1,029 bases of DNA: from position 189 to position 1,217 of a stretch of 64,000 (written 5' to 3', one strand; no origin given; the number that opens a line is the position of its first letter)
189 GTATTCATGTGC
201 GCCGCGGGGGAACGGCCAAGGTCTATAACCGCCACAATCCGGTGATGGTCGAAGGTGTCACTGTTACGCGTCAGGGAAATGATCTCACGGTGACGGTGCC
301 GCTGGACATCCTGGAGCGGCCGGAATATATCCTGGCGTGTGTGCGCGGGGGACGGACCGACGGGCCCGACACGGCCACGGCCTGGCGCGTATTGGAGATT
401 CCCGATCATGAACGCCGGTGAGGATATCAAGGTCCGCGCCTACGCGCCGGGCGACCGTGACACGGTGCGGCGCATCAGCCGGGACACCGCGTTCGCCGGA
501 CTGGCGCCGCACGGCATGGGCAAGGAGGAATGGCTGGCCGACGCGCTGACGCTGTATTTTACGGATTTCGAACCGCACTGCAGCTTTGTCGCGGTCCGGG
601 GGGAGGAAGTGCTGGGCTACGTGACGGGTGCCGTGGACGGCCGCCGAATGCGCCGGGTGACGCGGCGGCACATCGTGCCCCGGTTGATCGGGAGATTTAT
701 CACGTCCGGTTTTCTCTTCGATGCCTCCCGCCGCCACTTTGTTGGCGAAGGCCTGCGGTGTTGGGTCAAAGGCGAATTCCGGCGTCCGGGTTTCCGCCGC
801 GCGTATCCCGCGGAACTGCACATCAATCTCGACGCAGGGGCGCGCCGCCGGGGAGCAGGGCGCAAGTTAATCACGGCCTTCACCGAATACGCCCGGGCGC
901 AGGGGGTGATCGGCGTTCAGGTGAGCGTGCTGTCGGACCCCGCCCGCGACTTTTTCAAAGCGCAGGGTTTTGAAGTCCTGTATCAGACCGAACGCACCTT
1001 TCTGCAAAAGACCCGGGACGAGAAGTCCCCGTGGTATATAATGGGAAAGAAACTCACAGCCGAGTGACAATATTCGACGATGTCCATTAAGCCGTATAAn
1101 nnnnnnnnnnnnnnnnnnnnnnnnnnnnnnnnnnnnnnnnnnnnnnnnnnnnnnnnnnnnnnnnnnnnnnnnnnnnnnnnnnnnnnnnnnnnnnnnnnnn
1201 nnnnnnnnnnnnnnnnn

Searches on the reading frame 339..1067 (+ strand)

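Call 44: search_protein_families(library=pfam, proteins=[window:339-1067:+])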
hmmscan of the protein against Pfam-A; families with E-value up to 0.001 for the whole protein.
window:339-1067:+ (242 aa): 3 families
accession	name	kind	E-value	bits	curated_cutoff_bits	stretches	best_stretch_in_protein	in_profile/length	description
PF00583.31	Acetyltransf_1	-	5.7e-10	39.9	20.7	1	63-211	14-116/116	Acetyltransferase (GNAT) family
PF13508.13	Acetyltransf_7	-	3.7e-06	27.7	27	1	162-213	34-84/84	Acetyltransferase (GNAT) domain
PF13673.13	Acetyltransf_10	-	0.00074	19.9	23.6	0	165-217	60-112/128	Acetyltransferase (GNAT) domain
